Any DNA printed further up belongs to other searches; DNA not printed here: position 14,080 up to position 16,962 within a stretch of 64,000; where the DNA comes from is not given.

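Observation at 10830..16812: Local cyclic-nucleotide circuit: cNMP-gated MscS channel divergent from GAF-PAS adenylyl cyclase + HEAT-repeat membrane protein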

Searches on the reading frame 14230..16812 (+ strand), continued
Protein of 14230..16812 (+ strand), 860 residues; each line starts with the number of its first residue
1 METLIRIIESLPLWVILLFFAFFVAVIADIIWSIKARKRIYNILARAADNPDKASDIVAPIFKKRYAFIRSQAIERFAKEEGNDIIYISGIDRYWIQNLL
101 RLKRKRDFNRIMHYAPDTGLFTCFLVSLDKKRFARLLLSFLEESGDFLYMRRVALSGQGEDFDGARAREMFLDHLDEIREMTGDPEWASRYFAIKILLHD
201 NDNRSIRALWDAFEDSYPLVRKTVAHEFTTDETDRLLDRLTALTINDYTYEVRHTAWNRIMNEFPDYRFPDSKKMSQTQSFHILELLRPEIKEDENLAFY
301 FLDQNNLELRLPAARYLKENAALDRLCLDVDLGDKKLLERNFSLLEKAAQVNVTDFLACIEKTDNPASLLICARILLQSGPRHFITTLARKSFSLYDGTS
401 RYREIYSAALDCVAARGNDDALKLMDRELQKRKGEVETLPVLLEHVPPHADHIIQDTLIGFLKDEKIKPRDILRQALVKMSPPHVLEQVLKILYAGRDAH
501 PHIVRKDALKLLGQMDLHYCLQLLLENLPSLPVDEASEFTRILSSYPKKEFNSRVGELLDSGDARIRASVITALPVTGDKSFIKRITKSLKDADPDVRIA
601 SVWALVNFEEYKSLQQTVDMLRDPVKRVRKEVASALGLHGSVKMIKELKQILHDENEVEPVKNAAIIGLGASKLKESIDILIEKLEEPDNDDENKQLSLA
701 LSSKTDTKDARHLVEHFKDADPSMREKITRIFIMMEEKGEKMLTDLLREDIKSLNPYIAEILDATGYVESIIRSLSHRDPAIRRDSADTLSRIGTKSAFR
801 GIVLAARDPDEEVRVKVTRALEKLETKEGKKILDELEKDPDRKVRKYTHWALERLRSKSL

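Call 33: fold_search(model_id=the predicted structure, library=pdb)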
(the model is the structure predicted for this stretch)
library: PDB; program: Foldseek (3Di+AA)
matches with E <= 10: 1381; with E <= 0.001: 295
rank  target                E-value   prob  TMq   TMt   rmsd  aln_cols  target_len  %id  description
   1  7q3l_A                1.1e-08  1.00  0.24  0.25  33.1       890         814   13  Human 17S U2 snRNP 5' domain (released 2022-03-30)
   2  7onb_C                1.3e-08  1.00  0.24  0.25  32.9       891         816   13  Structure of the U2 5' module of the A3'-SSA complex (released 2021-08-04)
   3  6y5q_u                1.2e-07  1.00  0.22  0.22  33.0       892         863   13  human 17S U2 snRNP (released 2020-06-17)
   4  5ife_C                1.2e-07  1.00  0.24  0.25  33.0       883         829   13  Crystal structure of the human SF3b core complex (released 2016-10-26)
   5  6en4_C                1.4e-07  1.00  0.22  0.22  32.9       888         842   12  SF3b core in complex with a splicing modulator (released 2018-06-20)
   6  6fsq                  1.5e-07  1.00  0.14  0.29  21.8       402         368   22  Structure of A3_bGFPD, an artificial bi-domain protein based on two different alphaRep domains : A3 and a GFP binding do (released 2018-08-08)
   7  8or3_C                2.2e-07  1.00  0.22  0.18  30.8      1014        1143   13  CAND1-CUL1-RBX1-SKP1-SKP2-DCNL1 (released 2023-06-28)
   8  8or2_C                3.2e-07  1.00  0.20  0.17  31.0      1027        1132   12  CAND1-CUL1-RBX1-DCNL1 (released 2023-06-28)
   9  5hdt_B                3.3e-07  1.00  0.16  0.14  30.9       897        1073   13  Human cohesin regulator Pds5B bound to a Wapl peptide (released 2016-03-09)
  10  9im6_A                3.9e-07  1.00  0.20  0.16  38.9      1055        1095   12  Structure of influenza A virus RNA polymerase PB1 and nuclear import host factor RanBP5 complex (released 2024-11-27)
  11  9k1y_C                4.2e-07  1.00  0.24  0.26  36.7       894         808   14  Structure of the SF3B core, harboring the R625H mutation in SF3B1, in complex with intron-U2 snRNA (released 2025-09-03)
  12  7zbz_D                5.8e-07  1.00  0.21  0.18  32.1      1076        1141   12  CAND1 delhairpin-SCF-SKP2 CAND1 partly engaged SCF partly rocked (released 2023-04-19)
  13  5nrl_O                6.0e-07  1.00  0.23  0.23  39.6       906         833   13  Structure of a pre-catalytic spliceosome (released 2017-05-31)
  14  8u89_A                6.3e-07  1.00  0.22  0.30  13.9       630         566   13  The structure of the PP2A-B56Delta holoenzyme mutant - E197K (released 2024-01-10)
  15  7abh_u                6.5e-07  1.00  0.24  0.22  37.2       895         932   12  Human pre-Bact-2 spliceosome (SF3b/U2 snRNP portion) (released 2020-12-09)
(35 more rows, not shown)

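Call 55: search_protein_representatives(alignment_id=A2)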
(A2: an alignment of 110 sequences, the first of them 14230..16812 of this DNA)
Query: 110 sequences, 858 profile positions. Proteins with E-value up to 0.001 (for the whole library): 57511; up to 1e-10: 16602; up to 1e-30: 1220. The best 150 are listed.
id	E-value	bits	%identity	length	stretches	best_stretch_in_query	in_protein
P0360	0.0e+00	1244.1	-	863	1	4-858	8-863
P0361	0.0e+00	1235.9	-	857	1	12-858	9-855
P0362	0.0e+00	1226.8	-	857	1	1-858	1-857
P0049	0.0e+00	1207.1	-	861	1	1-858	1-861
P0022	0.0e+00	1196.7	-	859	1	3-858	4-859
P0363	0.0e+00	1187.1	-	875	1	1-858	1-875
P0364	0.0e+00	1185.9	-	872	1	1-858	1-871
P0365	0.0e+00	1153.6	-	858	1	1-858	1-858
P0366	0.0e+00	1135.6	-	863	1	1-858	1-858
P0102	0.0e+00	1110.0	-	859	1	1-856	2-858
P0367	0.0e+00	1106.6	-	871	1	1-858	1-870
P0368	0.0e+00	1106.1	-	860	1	1-857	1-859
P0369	0.0e+00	1102.9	-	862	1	1-857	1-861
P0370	0.0e+00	1092.9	-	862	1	1-858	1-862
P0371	0.0e+00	1092.7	-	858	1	1-857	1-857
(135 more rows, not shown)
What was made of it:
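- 14230..16812 (+): Membrane-anchored cytoplasmic HEAT solenoid (860 aa). The N-terminal transmembrane anchor is about aa 11-34 (nt 14260-14331). The family is discrete, with roughly 85 near-full-length representatives at 50% clustering among the 150 listed (call 55).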

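Call 56: search_protein_families(library=padloc, proteins=[window:14230-16812:+], max_evalue=0.01)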
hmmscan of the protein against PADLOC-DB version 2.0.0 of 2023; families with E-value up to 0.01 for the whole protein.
window:14230-16812:+ (860 aa): 1 family
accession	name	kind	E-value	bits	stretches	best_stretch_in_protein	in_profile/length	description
PDLC02919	HEAT-ARM_XIII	-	4.7e-15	52.1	1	506-860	310-641/1972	-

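Call 64: find_encoding_contigs(protein=P0118, flank=6000, max_places=1)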
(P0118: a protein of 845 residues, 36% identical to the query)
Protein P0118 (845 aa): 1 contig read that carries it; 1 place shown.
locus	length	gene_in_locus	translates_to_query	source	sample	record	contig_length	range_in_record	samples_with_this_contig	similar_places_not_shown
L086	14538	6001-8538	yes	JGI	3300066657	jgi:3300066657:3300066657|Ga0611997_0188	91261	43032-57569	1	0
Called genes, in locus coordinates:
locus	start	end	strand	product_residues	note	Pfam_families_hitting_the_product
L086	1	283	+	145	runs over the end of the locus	PF04439:Adenyl_transf (weak), PF01909:NTP_transf_2, PF18765:Polbeta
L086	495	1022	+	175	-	PF00583:Acetyltransf_1, PF13673:Acetyltransf_10, PF13508:Acetyltransf_7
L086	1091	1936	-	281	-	PF13276:HTH_21, PF00665:rve, PF24764:rva_4, PF13683:rve_3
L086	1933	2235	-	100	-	PF01527:HTH_Tnp_1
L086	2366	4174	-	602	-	PF00128:Alpha-amylase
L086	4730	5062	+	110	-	-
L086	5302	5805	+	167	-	PF00211:Guanylate_cyc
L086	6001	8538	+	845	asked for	PF02985:HEAT (faint), PF13513:HEAT_EZ (faint), PF21581:SCD (faint), PF13646:HEAT_2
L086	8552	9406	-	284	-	-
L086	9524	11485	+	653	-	PF07821:Alpha-amyl_C2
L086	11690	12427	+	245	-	PF20424:PilZN3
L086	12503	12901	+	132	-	PF03815:LCCL, PF08642:Rxt3 (weak)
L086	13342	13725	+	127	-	PF03815:LCCL, PF08642:Rxt3 (faint)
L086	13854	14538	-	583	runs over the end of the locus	PF13510:Fer2_4, PF00037:Fer4 (faint), PF10588:NADH-G_4Fe-4S_3, PF13237:Fer4_10 (faint), PF14697:Fer4_21 (weak), PF12838:Fer4_7 (weak), PF02906:Fe_hyd_lg_C, PF02256:Fe_hyd_SSU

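Call 65: find_encoding_contigs(protein=P0113, flank=6000, max_places=1)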
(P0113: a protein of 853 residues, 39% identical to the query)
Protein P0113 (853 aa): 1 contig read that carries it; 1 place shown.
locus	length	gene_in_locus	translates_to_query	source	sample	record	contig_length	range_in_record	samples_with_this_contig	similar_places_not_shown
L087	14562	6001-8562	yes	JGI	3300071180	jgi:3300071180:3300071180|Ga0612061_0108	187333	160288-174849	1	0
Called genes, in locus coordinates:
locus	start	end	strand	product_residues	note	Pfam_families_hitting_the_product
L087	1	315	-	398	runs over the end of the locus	PF00278:Orn_DAP_Arg_deC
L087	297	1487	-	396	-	PF03435:Sacchrp_dh_NADP, PF16653:Sacchrp_dh_C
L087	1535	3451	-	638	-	PF02784:Orn_Arg_deC_N, PF17810:Arg_decarb_HB, PF17944:Arg_decarbox_C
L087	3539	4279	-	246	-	PF07238:PilZ (weak)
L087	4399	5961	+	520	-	PF01590:GAF (weak), PF13185:GAF_2 (weak), PF13188:PAS_8 (faint), PF13596:PAS_10 (weak), PF08448:PAS_4, PF00211:Guanylate_cyc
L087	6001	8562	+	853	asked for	PF02985:HEAT (faint), PF13513:HEAT_EZ (faint), PF12717:Cnd1 (faint), PF00514:Arm (faint), PF13646:HEAT_2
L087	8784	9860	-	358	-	PF01548:DEDD_Tnp_IS110, PF02371:Transposase_20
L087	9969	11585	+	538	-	-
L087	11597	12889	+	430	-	PF03313:SDH_alpha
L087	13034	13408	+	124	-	-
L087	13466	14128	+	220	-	PF01138:RNase_PH, PF03725:RNase_PH_C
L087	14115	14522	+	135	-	PF01502:PRA-CH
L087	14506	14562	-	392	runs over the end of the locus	PF13793:Pribosyltran_N (faint), PF00156:Pribosyltran, PF14681:UPRTase (weak), PF14572:Pribosyl_synth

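Call 66: find_encoding_contigs(protein=P0093, flank=6000, max_places=1)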
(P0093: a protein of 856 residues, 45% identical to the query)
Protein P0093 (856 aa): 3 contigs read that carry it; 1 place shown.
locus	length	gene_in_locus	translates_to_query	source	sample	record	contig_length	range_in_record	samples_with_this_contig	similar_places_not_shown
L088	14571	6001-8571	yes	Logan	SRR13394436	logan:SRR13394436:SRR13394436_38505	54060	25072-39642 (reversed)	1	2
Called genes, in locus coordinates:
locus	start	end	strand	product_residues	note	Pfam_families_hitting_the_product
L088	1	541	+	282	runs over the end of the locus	PF23023:Anti-Pycsar_Apyc1, PF00753:Lactamase_B, PF12706:Lactamase_B_2 (weak)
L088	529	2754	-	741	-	PF23023:Anti-Pycsar_Apyc1, PF00753:Lactamase_B, PF12706:Lactamase_B_2 (weak), PF00027:cNMP_binding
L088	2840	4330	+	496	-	PF00370:FGGY_N, PF02782:FGGY_C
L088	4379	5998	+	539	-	PF00211:Guanylate_cyc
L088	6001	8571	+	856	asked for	PF13513:HEAT_EZ (faint), PF02985:HEAT (faint), PF03130:HEAT_PBS (faint), PF13646:HEAT_2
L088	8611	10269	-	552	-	PF01676:Metalloenzyme, PF06415:iPGM_N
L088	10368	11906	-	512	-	PF11849:DUF3369, PF13487:HD_5, PF01966:HD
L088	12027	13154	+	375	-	PF04015:DUF362, PF13187:Fer4_9 (faint), PF00037:Fer4 (weak), PF12797:Fer4_2 (faint), PF13237:Fer4_10, PF14697:Fer4_21, PF12838:Fer4_7, PF00037:Fer4 (weak), +1 more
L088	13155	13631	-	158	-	-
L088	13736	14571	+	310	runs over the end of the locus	PF04389:Peptidase_M28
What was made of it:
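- The most divergent HEAT members, at 36-39% identity, are still paired (calls 64-66).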

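Call 76: search_protein_families(library=pfam, alignment_id=A5, max_evalue=0.0001)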
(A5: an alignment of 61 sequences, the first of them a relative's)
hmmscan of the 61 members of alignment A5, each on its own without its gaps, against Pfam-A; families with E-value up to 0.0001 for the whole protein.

A. member 1, L001:943-2502:- (519 aa): 2 families
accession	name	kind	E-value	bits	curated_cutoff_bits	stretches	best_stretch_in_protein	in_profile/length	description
PF00027.35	cNMP_binding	-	2e-23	82.6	27.5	1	380-466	2-88/89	Cyclic nucleotide-binding domain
PF00924.24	MS_channel_2nd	-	6.7e-17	61.8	20.2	1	173-239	2-67/68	Mechanosensitive ion channel, beta-domain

B. families by the number of members that match (of 61 scanned): 85 families (the first 25 are shown)
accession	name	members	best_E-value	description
PF00498.31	FHA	6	1.4e-22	FHA domain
PF16697.10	Yop-YscD_cpl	6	2.4e-17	Inner membrane component of T3SS, cytoplasmic domain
PF01553.26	Acyltransferase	4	1.2e-36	Acyltransferase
PF00924.24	MS_channel_2nd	3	1.2e-18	Mechanosensitive ion channel, beta-domain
PF00654.25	Voltage_CLC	2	3.6e-105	Voltage gated chloride channel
PF00860.26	Xan_ur_permease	2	2.1e-98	Permease family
PF01904.24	DUF72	2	4e-60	Protein of unknown function DUF72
PF00027.35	cNMP_binding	2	2e-23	Cyclic nucleotide-binding domain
PF21082.3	MS_channel_3rd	2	3.7e-15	Mechanosensitive ion channel MscS, C-terminal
PF00571.33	CBS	2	1.7e-14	CBS domain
PF07238.19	PilZ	2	2.5e-12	PilZ domain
PF01590.32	GAF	2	2.3e-11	GAF domain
PF05960.17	DUF885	1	1.3e-159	Bacterial protein of unknown function (DUF885)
PF03796.21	DnaB_C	1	1e-110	DnaB-like helicase C terminal domain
PF00370.27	FGGY_N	1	3.6e-82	FGGY family of carbohydrate kinases, N-terminal domain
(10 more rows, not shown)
